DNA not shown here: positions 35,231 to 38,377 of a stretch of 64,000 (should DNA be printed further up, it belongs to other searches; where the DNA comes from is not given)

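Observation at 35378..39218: Three-gene cassette: two small membrane proteins plus a cyclase-NB-ARC-TPR (STAND-like) protein with no identifiable start codon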

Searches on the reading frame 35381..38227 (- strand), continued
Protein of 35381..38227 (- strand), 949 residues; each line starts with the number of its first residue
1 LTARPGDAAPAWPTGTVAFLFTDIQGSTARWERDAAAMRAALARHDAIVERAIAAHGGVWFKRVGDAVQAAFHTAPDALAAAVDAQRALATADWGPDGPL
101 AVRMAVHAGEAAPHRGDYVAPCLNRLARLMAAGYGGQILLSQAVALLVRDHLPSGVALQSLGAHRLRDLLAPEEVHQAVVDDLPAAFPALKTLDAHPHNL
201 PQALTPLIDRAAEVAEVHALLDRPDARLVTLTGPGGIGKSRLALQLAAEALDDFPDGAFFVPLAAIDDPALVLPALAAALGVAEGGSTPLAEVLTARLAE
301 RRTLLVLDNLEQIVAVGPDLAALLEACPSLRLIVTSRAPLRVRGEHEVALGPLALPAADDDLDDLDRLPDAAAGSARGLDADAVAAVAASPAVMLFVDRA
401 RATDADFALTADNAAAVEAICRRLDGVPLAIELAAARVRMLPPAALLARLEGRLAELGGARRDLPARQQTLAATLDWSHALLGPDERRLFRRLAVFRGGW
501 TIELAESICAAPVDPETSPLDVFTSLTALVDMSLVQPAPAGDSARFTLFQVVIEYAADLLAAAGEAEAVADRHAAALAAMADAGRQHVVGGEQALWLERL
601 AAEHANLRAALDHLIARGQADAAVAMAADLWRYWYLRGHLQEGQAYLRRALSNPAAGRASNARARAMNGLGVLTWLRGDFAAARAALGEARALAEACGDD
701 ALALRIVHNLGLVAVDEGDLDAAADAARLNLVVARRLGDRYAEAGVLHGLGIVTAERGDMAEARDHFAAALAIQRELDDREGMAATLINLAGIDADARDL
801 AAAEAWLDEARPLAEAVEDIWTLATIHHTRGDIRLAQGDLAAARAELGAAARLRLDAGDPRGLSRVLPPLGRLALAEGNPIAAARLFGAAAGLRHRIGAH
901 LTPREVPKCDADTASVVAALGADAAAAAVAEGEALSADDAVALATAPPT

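Call 8: find_homologous_proteins(query=window:35381-38227:-, max_evalue=1e-10)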
Query window:35381-38227:- (949 aa): 7787 proteins with E <= 1e-10 among 8000 candidates; the best 120 are listed.
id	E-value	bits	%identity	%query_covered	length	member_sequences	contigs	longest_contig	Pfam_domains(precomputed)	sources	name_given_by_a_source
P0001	0.0e+0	1888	100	96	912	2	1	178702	PF13424.13,PF13401.13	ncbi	-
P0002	0.0e+0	1316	72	96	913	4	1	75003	PF17874.8,PF25872.1,PF13424.13,PF13401.13,PF07719.24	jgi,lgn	-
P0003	0.0e+0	1264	69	98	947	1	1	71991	PF17874.8,PF25872.1,PF13424.13,PF13401.13,PF07719.24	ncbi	ncbi:MAG: tetratricopeptide repeat protein [Anaerolineae bacterium]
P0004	0.0e+0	1241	70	93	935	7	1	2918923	PF17874.8,PF13424.13,PF13401.13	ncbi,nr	ncbi:MAG: tetratricopeptide repeat protein [Ardenticatenales bacterium]|nr:tetratricopeptide repeat 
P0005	0.0e+0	1222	69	96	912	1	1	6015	PF17874.8,PF25872.1,PF13424.13,PF13401.13,PF00931.29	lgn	-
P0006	0.0e+0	1188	69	92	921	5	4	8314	PF25872.1,PF13424.13,PF13401.13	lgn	-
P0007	0.0e+0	1176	69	93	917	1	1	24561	PF13424.13,PF13401.13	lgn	-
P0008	0.0e+0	1144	65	96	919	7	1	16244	PF17874.8,PF00515.35,PF13424.13,PF07719.24,PF13481.13,PF13374.13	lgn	-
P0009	0.0e+0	1054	49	71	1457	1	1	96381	PF13173.13,PF25872.1,PF05729.19,PF00004.36,PF13401.13,PF01637.25,PF13481.13,PF20720.4,PF00931.29,PF13191.13,PF02562.23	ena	-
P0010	5.6e-224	764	49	98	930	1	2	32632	PF17874.8,PF00515.35,PF13424.13,PF13176.13,PF00211.26,PF01637.25,PF13181.13,PF07719.24,PF13174.13,PF13374.13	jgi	jgi:predicted ATPase/class 3 adenylate cyclase/Tfp pilus assembly protein PilF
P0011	2.6e-220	752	48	92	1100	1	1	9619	PF17874.8,PF00515.35,PF13424.13,PF13176.13,PF13401.13,PF00211.26,PF07719.24,PF13374.13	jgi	jgi:predicted ATPase/class 3 adenylate cyclase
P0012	5.1e-217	741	49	99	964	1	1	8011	PF17874.8,PF00515.35,PF25872.1,PF13424.13,PF13176.13,PF00211.26,PF07719.24,PF13191.13,PF13374.13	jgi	jgi:predicted ATPase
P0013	4.1e-216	738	44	98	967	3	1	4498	PF13176.13,PF13401.13,PF13428.13,PF00931.29,PF13191.13,PF13374.13,PF07721.21,PF14559.13,PF17874.8,PF00515.35,PF13424.13,PF14938.13,PF13432.13,PF00211.26,PF13181.13,PF07719.24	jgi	jgi:predicted ATPase/class 3 adenylate cyclase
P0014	9.6e-215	734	45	99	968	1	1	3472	PF13431.13,PF25872.1,PF13176.13,PF24885.2,PF13401.13,PF13374.13,PF17874.8,PF00515.35,PF13424.13,PF13432.13,PF00211.26,PF13181.13,PF07719.24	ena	-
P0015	2.8e-214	732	42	99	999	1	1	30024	PF25872.1,PF13176.13,PF13401.13,PF13428.13,PF00931.29,PF13191.13,PF13374.13,PF14559.13,PF17874.8,PF00515.35,PF13424.13,PF13432.13,PF00211.26,PF13181.13,PF07719.24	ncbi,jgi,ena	-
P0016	7.8e-214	731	46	99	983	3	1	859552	PF17874.8,PF00515.35,PF25872.1,PF13424.13,PF13176.13,PF13401.13,PF00211.26,PF07719.24,PF00931.29,PF13191.13,PF13374.13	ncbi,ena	-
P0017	3.5e-213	729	38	79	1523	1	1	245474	PF25872.1,PF01381.29,PF13401.13,PF01637.25,PF00931.29,PF13191.13,PF17874.8,PF05729.19,PF13424.13,PF00211.26,PF13560.13,PF07719.24,PF13481.13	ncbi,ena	-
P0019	1.9e-210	720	43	98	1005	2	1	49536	PF13431.13,PF25872.1,PF13176.13,PF24885.2,PF13401.13,PF00931.29,PF13191.13,PF13374.13,PF17874.8,PF00515.35,PF13424.13,PF00211.26,PF13181.13,PF07719.24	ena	-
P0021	1.5e-208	713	45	88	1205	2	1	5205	PF12862.14,PF25872.1,PF13176.13,PF13401.13,PF00931.29,PF13191.13,PF13374.13,PF17874.8,PF00515.35,PF13424.13,PF00211.26,PF07719.24,PF25199.2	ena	-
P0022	2.3e-208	713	43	96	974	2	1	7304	PF25872.1,PF13176.13,PF24885.2,PF13401.13,PF00931.29,PF13374.13,PF14559.13,PF17874.8,PF00515.35,PF12895.14,PF13424.13,PF13432.13,PF00211.26,PF13181.13,PF07719.24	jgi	jgi:predicted ATPase/class 3 adenylate cyclase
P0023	4.0e-208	712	44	93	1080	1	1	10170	PF25872.1,PF13176.13,PF13401.13,PF00931.29,PF13191.13,PF13374.13,PF17874.8,PF00515.35,PF13424.13,PF13432.13,PF00211.26,PF13181.13,PF07719.24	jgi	jgi:predicted ATPase/class 3 adenylate cyclase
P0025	2.7e-207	709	44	94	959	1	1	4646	PF17874.8,PF00515.35,PF25872.1,PF13424.13,PF13176.13,PF13432.13,PF00211.26,PF13181.13,PF07719.24,PF13374.13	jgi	jgi:predicted ATPase/class 3 adenylate cyclase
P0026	3.2e-206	706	43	99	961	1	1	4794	PF25872.1,PF13176.13,PF24885.2,PF13401.13,PF00931.29,PF13191.13,PF13374.13,PF14559.13,PF17874.8,PF00515.35,PF13424.13,PF13432.13,PF00211.26,PF13181.13,PF07719.24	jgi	jgi:predicted ATPase/class 3 adenylate cyclase/Tfp pilus assembly protein PilF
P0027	3.3e-206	706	45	97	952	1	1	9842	PF17874.8,PF00515.35,PF13424.13,PF13176.13,PF13401.13,PF00211.26,PF13181.13,PF07719.24,PF00931.29,PF13374.13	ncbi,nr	ncbi:MAG TPA: tetratricopeptide repeat protein [Thermomicrobiales bacterium]|nr:tetratricopeptide re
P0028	7.8e-206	704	46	91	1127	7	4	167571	PF25872.1,PF01381.29,PF13176.13,PF13401.13,PF00931.29,PF13374.13,PF17874.8,PF00515.35,PF13424.13,PF00211.26,PF13181.13,PF13560.13,PF07719.24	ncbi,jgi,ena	-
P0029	1.6e-205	703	48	82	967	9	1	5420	PF25872.1,PF13176.13,PF13401.13,PF00931.29,PF13191.13,PF13374.13,PF17874.8,PF00515.35,PF13424.13,PF13432.13,PF00211.26,PF13181.13,PF07719.24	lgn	-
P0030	3.9e-205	702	46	92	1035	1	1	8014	PF17874.8,PF25872.1,PF13424.13,PF13176.13,PF13401.13,PF00211.26,PF07719.24,PF00931.29,PF13191.13,PF13374.13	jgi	jgi:predicted ATPase/class 3 adenylate cyclase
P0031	9.3e-205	701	45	98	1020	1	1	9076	PF25872.1,PF13176.13,PF24885.2,PF13401.13,PF00931.29,PF13374.13,PF07721.21,PF17874.8,PF00515.35,PF13424.13,PF00211.26,PF13181.13,PF07719.24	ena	-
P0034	1.8e-204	700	43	98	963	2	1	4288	PF25872.1,PF13176.13,PF13401.13,PF00931.29,PF13374.13,PF17874.8,PF00515.35,PF13424.13,PF13432.13,PF00211.26,PF13181.13,PF07719.24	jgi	jgi:predicted ATPase/class 3 adenylate cyclase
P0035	2.3e-204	700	45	98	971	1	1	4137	PF25872.1,PF13176.13,PF24885.2,PF13401.13,PF00931.29,PF13374.13,PF17874.8,PF00515.35,PF13424.13,PF00211.26,PF13181.13,PF07719.24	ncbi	-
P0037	1.2e-203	697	45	99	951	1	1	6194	PF17874.8,PF00515.35,PF25872.1,PF13424.13,PF13176.13,PF13401.13,PF00211.26,PF07719.24,PF00931.29,PF13191.13,PF13374.13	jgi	jgi:predicted ATPase/class 3 adenylate cyclase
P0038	1.3e-203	697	43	99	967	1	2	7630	PF13176.13,PF13401.13,PF00931.29,PF13191.13,PF13374.13,PF17874.8,PF00515.35,PF13424.13,PF13432.13,PF00211.26,PF13181.13,PF07719.24,PF25199.2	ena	-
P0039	1.7e-203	697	45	98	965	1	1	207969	PF25872.1,PF13176.13,PF13401.13,PF00931.29,PF13191.13,PF13374.13,PF17874.8,PF00515.35,PF13424.13,PF14938.13,PF00211.26,PF13181.13,PF07719.24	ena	-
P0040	9.5e-203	694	44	98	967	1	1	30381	PF13176.13,PF13401.13,PF00931.29,PF13191.13,PF13374.13,PF17874.8,PF00515.35,PF13424.13,PF13432.13,PF00211.26,PF13181.13,PF07719.24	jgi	jgi:predicted ATPase/class 3 adenylate cyclase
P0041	1.1e-202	694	44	98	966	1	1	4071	PF13176.13,PF13401.13,PF00931.29,PF13374.13,PF07721.21,PF17874.8,PF00515.35,PF13424.13,PF14938.13,PF00211.26,PF13181.13,PF07719.24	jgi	jgi:predicted ATPase/class 3 adenylate cyclase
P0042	1.5e-202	693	43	99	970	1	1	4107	PF17874.8,PF00515.35,PF25872.1,PF13424.13,PF13176.13,PF13401.13,PF00211.26,PF07719.24,PF13374.13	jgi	jgi:predicted ATPase/class 3 adenylate cyclase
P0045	1.1e-201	691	44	98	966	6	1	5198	PF13176.13,PF13401.13,PF13428.13,PF00931.29,PF13374.13,PF17874.8,PF00515.35,PF13424.13,PF14938.13,PF13432.13,PF00211.26,PF13181.13,PF07719.24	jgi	jgi:predicted ATPase/class 3 adenylate cyclase/Tfp pilus assembly protein PilF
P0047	4.8e-201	689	49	88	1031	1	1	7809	PF17874.8,PF25872.1,PF13424.13,PF13401.13,PF13191.13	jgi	jgi:predicted ATPase/class 3 adenylate cyclase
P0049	1.0e-200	687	45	99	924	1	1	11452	PF17874.8,PF25872.1,PF13424.13,PF13401.13,PF00211.26,PF07719.24,PF00931.29,PF13191.13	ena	-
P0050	1.4e-200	687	46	91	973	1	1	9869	PF13176.13,PF13401.13,PF00931.29,PF13191.13,PF13374.13,PF17874.8,PF00515.35,PF13424.13,PF14938.13,PF13432.13,PF00211.26,PF13181.13,PF07719.24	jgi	jgi:predicted ATPase/class 3 adenylate cyclase/Tfp pilus assembly protein PilF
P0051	2.7e-200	686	44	98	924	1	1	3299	PF25872.1,PF13176.13,PF13401.13,PF00931.29,PF13191.13,PF13374.13,PF17874.8,PF00515.35,PF13424.13,PF13432.13,PF00211.26,PF13181.13,PF07719.24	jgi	-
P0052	3.3e-200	686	45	95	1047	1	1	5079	PF25872.1,PF01381.29,PF13176.13,PF13401.13,PF00931.29,PF13374.13,PF17874.8,PF00515.35,PF13424.13,PF14938.13,PF00211.26,PF13181.13,PF13560.13,PF07719.24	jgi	-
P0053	4.5e-200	685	47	99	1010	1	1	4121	PF17874.8,PF25872.1,PF00196.26,PF13424.13,PF13401.13,PF00211.26,PF00931.29,PF13374.13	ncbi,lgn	-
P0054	8.8e-200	684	44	99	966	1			PF25872.1,PF13176.13,PF13401.13,PF00931.29,PF13191.13,PF13374.13,PF17874.8,PF00515.35,PF13424.13,PF00211.26,PF13181.13,PF07719.24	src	-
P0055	1.3e-199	684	44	99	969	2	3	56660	PF25872.1,PF13176.13,PF24885.2,PF13401.13,PF13374.13,PF17874.8,PF00515.35,PF13424.13,PF13432.13,PF00211.26,PF13181.13,PF07719.24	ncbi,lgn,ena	-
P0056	1.4e-199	684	46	99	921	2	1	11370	PF17874.8,PF00515.35,PF25872.1,PF13424.13,PF13401.13,PF00211.26,PF01637.25,PF07719.24,PF13191.13,PF13374.13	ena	-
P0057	2.0e-199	683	44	98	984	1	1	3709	PF13176.13,PF13401.13,PF00931.29,PF13191.13,PF13374.13,PF17874.8,PF00515.35,PF13424.13,PF14938.13,PF00211.26,PF13181.13,PF07719.24,PF25199.2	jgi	jgi:predicted ATPase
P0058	2.3e-199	683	44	99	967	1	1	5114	PF17874.8,PF00515.35,PF13424.13,PF13176.13,PF13432.13,PF13401.13,PF00211.26,PF13181.13,PF07719.24,PF00931.29,PF13374.13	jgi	jgi:predicted ATPase/class 3 adenylate cyclase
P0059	3.8e-199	682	45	90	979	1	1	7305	PF13176.13,PF13401.13,PF00931.29,PF13191.13,PF13374.13,PF17874.8,PF00515.35,PF13424.13,PF14938.13,PF13432.13,PF00211.26,PF13181.13,PF07719.24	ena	-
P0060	3.8e-199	682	45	91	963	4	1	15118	PF17874.8,PF00515.35,PF13424.13,PF13176.13,PF13401.13,PF00211.26,PF13181.13,PF07719.24,PF00931.29,PF13191.13,PF13374.13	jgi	jgi:predicted ATPase/class 3 adenylate cyclase/Tfp pilus assembly protein PilF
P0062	5.3e-199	682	46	99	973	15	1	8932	PF17874.8,PF00515.35,PF25872.1,PF13424.13,PF13176.13,PF00211.26,PF01637.25,PF13181.13,PF07719.24,PF13191.13,PF13374.13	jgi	jgi:predicted ATPase/class 3 adenylate cyclase/Tfp pilus assembly protein PilF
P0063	6.3e-199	682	46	91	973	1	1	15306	PF25872.1,PF13176.13,PF13401.13,PF00931.29,PF13374.13,PF17874.8,PF00515.35,PF13424.13,PF14938.13,PF13432.13,PF00211.26,PF13181.13,PF07719.24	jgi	jgi:predicted ATPase/class 3 adenylate cyclase/Tfp pilus assembly protein PilF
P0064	7.1e-199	681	47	90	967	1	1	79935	PF17874.8,PF00515.35,PF13424.13,PF13401.13,PF00211.26,PF13181.13,PF07719.24,PF00931.29,PF13191.13,PF13374.13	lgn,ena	-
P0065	8.2e-199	681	43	98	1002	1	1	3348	PF25872.1,PF13176.13,PF13401.13,PF00931.29,PF13374.13,PF17874.8,PF00515.35,PF13424.13,PF13432.13,PF00211.26,PF13181.13,PF07719.24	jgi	jgi:predicted ATPase/class 3 adenylate cyclase/tetratricopeptide (TPR) repeat protein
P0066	1.1e-198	681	47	93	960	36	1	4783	PF17874.8,PF00515.35,PF25872.1,PF13424.13,PF13401.13,PF00211.26,PF07719.24,PF13374.13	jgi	jgi:predicted ATPase/class 3 adenylate cyclase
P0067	1.3e-198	680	44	98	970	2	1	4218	PF17874.8,PF00515.35,PF13424.13,PF13176.13,PF13401.13,PF00211.26,PF07719.24,PF00931.29,PF13191.13,PF13374.13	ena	-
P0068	1.6e-198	680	43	99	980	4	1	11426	PF25872.1,PF13176.13,PF13401.13,PF00931.29,PF13191.13,PF13374.13,PF07721.21,PF17874.8,PF00515.35,PF13424.13,PF13432.13,PF00211.26,PF13181.13,PF07719.24,PF25199.2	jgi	jgi:predicted ATPase/class 3 adenylate cyclase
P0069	1.9e-198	680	43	98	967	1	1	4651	PF13176.13,PF13401.13,PF00931.29,PF13374.13,PF14559.13,PF17874.8,PF00515.35,PF13424.13,PF13432.13,PF00211.26,PF13181.13,PF07719.24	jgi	jgi:predicted ATPase/class 3 adenylate cyclase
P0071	2.9e-198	679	43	99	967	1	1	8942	PF13176.13,PF13401.13,PF13428.13,PF00931.29,PF13191.13,PF13374.13,PF14559.13,PF17874.8,PF00515.35,PF13424.13,PF14938.13,PF13432.13,PF00211.26,PF13181.13,PF07719.24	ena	-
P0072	4.0e-198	679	48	86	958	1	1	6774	PF25872.1,PF13176.13,PF13401.13,PF00931.29,PF13191.13,PF13374.13,PF17874.8,PF00515.35,PF13424.13,PF13432.13,PF00211.26,PF13181.13,PF07719.24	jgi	jgi:predicted ATPase/class 3 adenylate cyclase/Tfp pilus assembly protein PilF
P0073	4.0e-198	679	43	98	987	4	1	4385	PF17874.8,PF00515.35,PF13424.13,PF13176.13,PF13401.13,PF00211.26,PF07719.24,PF00931.29,PF13374.13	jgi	jgi:predicted ATPase/class 3 adenylate cyclase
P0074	6.0e-198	678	43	98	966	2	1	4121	PF13176.13,PF13401.13,PF00931.29,PF13191.13,PF13374.13,PF14559.13,PF17874.8,PF00515.35,PF13424.13,PF13432.13,PF00211.26,PF13181.13,PF07719.24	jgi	jgi:predicted ATPase/class 3 adenylate cyclase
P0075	7.1e-198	678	45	99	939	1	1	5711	PF17874.8,PF25872.1,PF13424.13,PF13176.13,PF00211.26,PF00931.29,PF13374.13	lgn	-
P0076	7.8e-198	678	45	99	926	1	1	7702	PF17874.8,PF25872.1,PF13424.13,PF13176.13,PF13401.13,PF00211.26,PF07719.24,PF00931.29,PF13374.13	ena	-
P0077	9.1e-198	678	44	99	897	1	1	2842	PF00515.35,PF25872.1,PF13424.13,PF13401.13,PF00211.26,PF07719.24,PF25199.2,PF00931.29,PF13374.13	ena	-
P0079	1.3e-197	677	43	98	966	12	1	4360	PF17874.8,PF00515.35,PF13424.13,PF13176.13,PF13401.13,PF00211.26,PF13181.13,PF07719.24,PF00931.29,PF13191.13,PF13374.13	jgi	jgi:predicted ATPase/class 3 adenylate cyclase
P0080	1.5e-197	677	48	82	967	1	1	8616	PF13176.13,PF13401.13,PF00931.29,PF13191.13,PF13374.13,PF17874.8,PF00515.35,PF13424.13,PF13432.13,PF00211.26,PF13181.13,PF07719.24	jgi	jgi:predicted ATPase/class 3 adenylate cyclase/Tfp pilus assembly protein PilF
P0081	2.1e-197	677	45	92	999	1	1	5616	PF25872.1,PF13176.13,PF24885.2,PF13401.13,PF00931.29,PF13191.13,PF13374.13,PF14559.13,PF17874.8,PF00515.35,PF13424.13,PF14938.13,PF13432.13,PF00211.26,PF13181.13,PF07719.24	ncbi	-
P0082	2.1e-197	676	46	87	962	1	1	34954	PF13176.13,PF13401.13,PF13428.13,PF00931.29,PF13191.13,PF13374.13,PF07721.21,PF14559.13,PF17874.8,PF00515.35,PF05729.19,PF13424.13,PF14938.13,PF13432.13,PF00211.26,PF13181.13,PF07719.24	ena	-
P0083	2.2e-197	676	47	87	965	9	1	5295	PF13176.13,PF13401.13,PF13428.13,PF00931.29,PF13191.13,PF13374.13,PF17874.8,PF00515.35,PF13424.13,PF13432.13,PF00211.26,PF13181.13,PF07719.24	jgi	jgi:predicted ATPase/class 3 adenylate cyclase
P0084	2.4e-197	676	48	91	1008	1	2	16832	PF17874.8,PF00515.35,PF25872.1,PF13424.13,PF13176.13,PF13401.13,PF00211.26,PF13374.13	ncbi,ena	-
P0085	2.5e-197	676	45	93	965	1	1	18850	PF14559.13,PF17874.8,PF00515.35,PF25872.1,PF13424.13,PF13176.13,PF13432.13,PF00211.26,PF13181.13,PF07719.24,PF13374.13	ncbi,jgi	ncbi:MAG TPA: tetratricopeptide repeat protein [Chloroflexota bacterium]|jgi:predicted ATPase/class 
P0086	2.9e-197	676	46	98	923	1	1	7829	PF17874.8,PF25872.1,PF13424.13,PF13401.13,PF00211.26,PF07719.24,PF00931.29,PF13374.13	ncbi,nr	ncbi:MAG: tetratricopeptide repeat protein [Chloroflexota bacterium]|nr:tetratricopeptide repeat pro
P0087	2.9e-197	676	46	93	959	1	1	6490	PF25872.1,PF13176.13,PF13401.13,PF00931.29,PF13191.13,PF13374.13,PF17874.8,PF00515.35,PF13424.13,PF00211.26,PF13181.13,PF07719.24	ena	-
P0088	2.9e-197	676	46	99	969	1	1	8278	PF17874.8,PF00515.35,PF25872.1,PF13424.13,PF13176.13,PF00211.26,PF01637.25,PF13181.13,PF07719.24,PF13191.13,PF13374.13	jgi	jgi:predicted ATPase/class 3 adenylate cyclase/Tfp pilus assembly protein PilF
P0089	4.1e-197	676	43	99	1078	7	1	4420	PF13384.13,PF25872.1,PF00196.26,PF01381.29,PF13424.13,PF13401.13,PF00211.26,PF08281.19,PF13560.13,PF00931.29,PF13374.13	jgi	-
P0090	5.7e-197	675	43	98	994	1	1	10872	PF17874.8,PF25872.1,PF13424.13,PF13401.13,PF00211.26,PF07719.24,PF00931.29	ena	-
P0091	5.9e-197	675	46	99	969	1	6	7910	PF17874.8,PF00515.35,PF25872.1,PF13424.13,PF13176.13,PF00211.26,PF01637.25,PF13181.13,PF07719.24,PF13191.13,PF13374.13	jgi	jgi:predicted ATPase/class 3 adenylate cyclase/Tfp pilus assembly protein PilF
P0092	6.6e-197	675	42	99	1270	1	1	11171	PF03704.24,PF17874.8,PF00515.35,PF25872.1,PF13424.13,PF13176.13,PF13401.13,PF00211.26,PF07719.24,PF13374.13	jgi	jgi:predicted ATPase/class 3 adenylate cyclase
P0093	9.1e-197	674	44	98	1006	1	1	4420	PF25872.1,PF13176.13,PF13401.13,PF00931.29,PF13191.13,PF13374.13,PF17874.8,PF00515.35,PF13424.13,PF14938.13,PF00211.26,PF07719.24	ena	-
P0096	1.1e-196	674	44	98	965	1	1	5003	PF25872.1,PF13176.13,PF13374.13,PF07721.21,PF17874.8,PF00515.35,PF04212.25,PF13424.13,PF13432.13,PF00211.26,PF13181.13,PF07719.24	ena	-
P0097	1.2e-196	674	46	98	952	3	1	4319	PF17874.8,PF25872.1,PF13424.13,PF13176.13,PF00211.26,PF13181.13,PF13191.13,PF13374.13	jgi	-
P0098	1.2e-196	674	44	99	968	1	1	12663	PF17874.8,PF00515.35,PF13424.13,PF13176.13,PF13401.13,PF00211.26,PF13181.13,PF07719.24,PF00931.29,PF13191.13,PF13374.13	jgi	jgi:predicted ATPase/class 3 adenylate cyclase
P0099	1.2e-196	674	47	87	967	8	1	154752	PF17874.8,PF00515.35,PF13424.13,PF13176.13,PF13401.13,PF00211.26,PF13181.13,PF07719.24,PF00931.29,PF13191.13,PF13374.13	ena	-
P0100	1.4e-196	674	43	98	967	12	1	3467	PF17874.8,PF00515.35,PF13424.13,PF13176.13,PF13401.13,PF00211.26,PF13181.13,PF07719.24,PF00931.29,PF13374.13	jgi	jgi:predicted ATPase/class 3 adenylate cyclase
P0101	2.0e-196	673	47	85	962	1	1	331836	PF17874.8,PF00515.35,PF13424.13,PF13176.13,PF13432.13,PF13401.13,PF00211.26,PF13181.13,PF07719.24,PF13191.13,PF13374.13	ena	-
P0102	2.8e-196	673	46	90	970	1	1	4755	PF12862.14,PF13176.13,PF13401.13,PF00931.29,PF13191.13,PF13374.13,PF17874.8,PF00515.35,PF13424.13,PF13432.13,PF00211.26,PF13181.13,PF07719.24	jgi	jgi:predicted ATPase/class 3 adenylate cyclase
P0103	3.1e-196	673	43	98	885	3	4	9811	PF17874.8,PF00515.35,PF25872.1,PF13424.13,PF13401.13,PF00211.26,PF13181.13,PF07719.24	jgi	jgi:predicted ATPase/class 3 adenylate cyclase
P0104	4.1e-196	672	44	99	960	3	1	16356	PF25872.1,PF13176.13,PF24885.2,PF13401.13,PF00931.29,PF13191.13,PF13374.13,PF17874.8,PF00515.35,PF13424.13,PF14938.13,PF00211.26,PF13181.13,PF07719.24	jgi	jgi:predicted ATPase/class 3 adenylate cyclase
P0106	5.7e-196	672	42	99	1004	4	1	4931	PF17874.8,PF25872.1,PF13424.13,PF13401.13,PF00211.26,PF13181.13,PF07719.24,PF00931.29,PF13191.13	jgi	jgi:predicted ATPase/class 3 adenylate cyclase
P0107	8.1e-196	671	43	97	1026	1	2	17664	PF25872.1,PF13176.13,PF24885.2,PF13401.13,PF13374.13,PF07721.21,PF17874.8,PF00515.35,PF13424.13,PF13432.13,PF00211.26,PF13181.13,PF07719.24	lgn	-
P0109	1.3e-195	671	47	93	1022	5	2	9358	PF17874.8,PF25872.1,PF13424.13,PF13401.13,PF00211.26,PF13191.13,PF13374.13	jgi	-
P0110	1.8e-195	670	44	98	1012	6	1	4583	PF25872.1,PF01381.29,PF13424.13,PF13401.13,PF00211.26,PF13560.13,PF07719.24,PF00931.29,PF13374.13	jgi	-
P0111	2.6e-195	670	43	99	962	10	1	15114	PF13176.13,PF13401.13,PF00931.29,PF13191.13,PF13374.13,PF07721.21,PF17874.8,PF00515.35,PF13424.13,PF00211.26,PF13181.13,PF07719.24,PF25199.2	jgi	jgi:predicted ATPase/class 3 adenylate cyclase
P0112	3.5e-195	669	43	93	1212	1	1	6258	PF17874.8,PF25872.1,PF13424.13,PF13401.13,PF00211.26,PF07719.24,PF00931.29,PF13191.13,PF13374.13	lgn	-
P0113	5.1e-195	669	43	98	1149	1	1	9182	PF17874.8,PF25872.1,PF01381.29,PF13424.13,PF13432.13,PF13401.13,PF00211.26,PF13560.13,PF07719.24,PF00931.29,PF13374.13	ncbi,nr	ncbi:MAG TPA: tetratricopeptide repeat protein [Roseiflexaceae bacterium]|nr:tetratricopeptide repea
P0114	5.5e-195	668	42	98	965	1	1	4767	PF25872.1,PF13176.13,PF13401.13,PF13428.13,PF00931.29,PF13191.13,PF13374.13,PF07721.21,PF17874.8,PF00515.35,PF13424.13,PF14938.13,PF13432.13,PF00211.26,PF13181.13,PF07719.24,PF25199.2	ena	-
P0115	6.3e-195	668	46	98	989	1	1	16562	PF17874.8,PF25872.1,PF13424.13,PF13176.13,PF13401.13,PF00211.26,PF07719.24,PF00931.29,PF13191.13,PF13374.13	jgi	jgi:predicted ATPase/class 3 adenylate cyclase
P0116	6.8e-195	668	44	98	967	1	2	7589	PF25872.1,PF13424.13,PF00211.26,PF00931.29,PF13191.13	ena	-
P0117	7.3e-195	668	44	99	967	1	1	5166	PF17874.8,PF00515.35,PF13424.13,PF13176.13,PF13432.13,PF13401.13,PF00211.26,PF13181.13,PF07719.24,PF00931.29,PF13374.13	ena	-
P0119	1.1e-194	668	45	98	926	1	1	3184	PF17874.8,PF25872.1,PF13424.13,PF13401.13,PF00211.26,PF07719.24,PF00931.29,PF13374.13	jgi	jgi:predicted ATPase/class 3 adenylate cyclase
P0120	1.2e-194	667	48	88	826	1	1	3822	PF17874.8,PF00515.35,PF25872.1,PF13424.13,PF13176.13,PF00211.26,PF13181.13,PF07719.24,PF00931.29,PF13374.13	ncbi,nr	ncbi:MAG TPA: tetratricopeptide repeat protein, partial [Thermomicrobiales bacterium]|nr:tetratricop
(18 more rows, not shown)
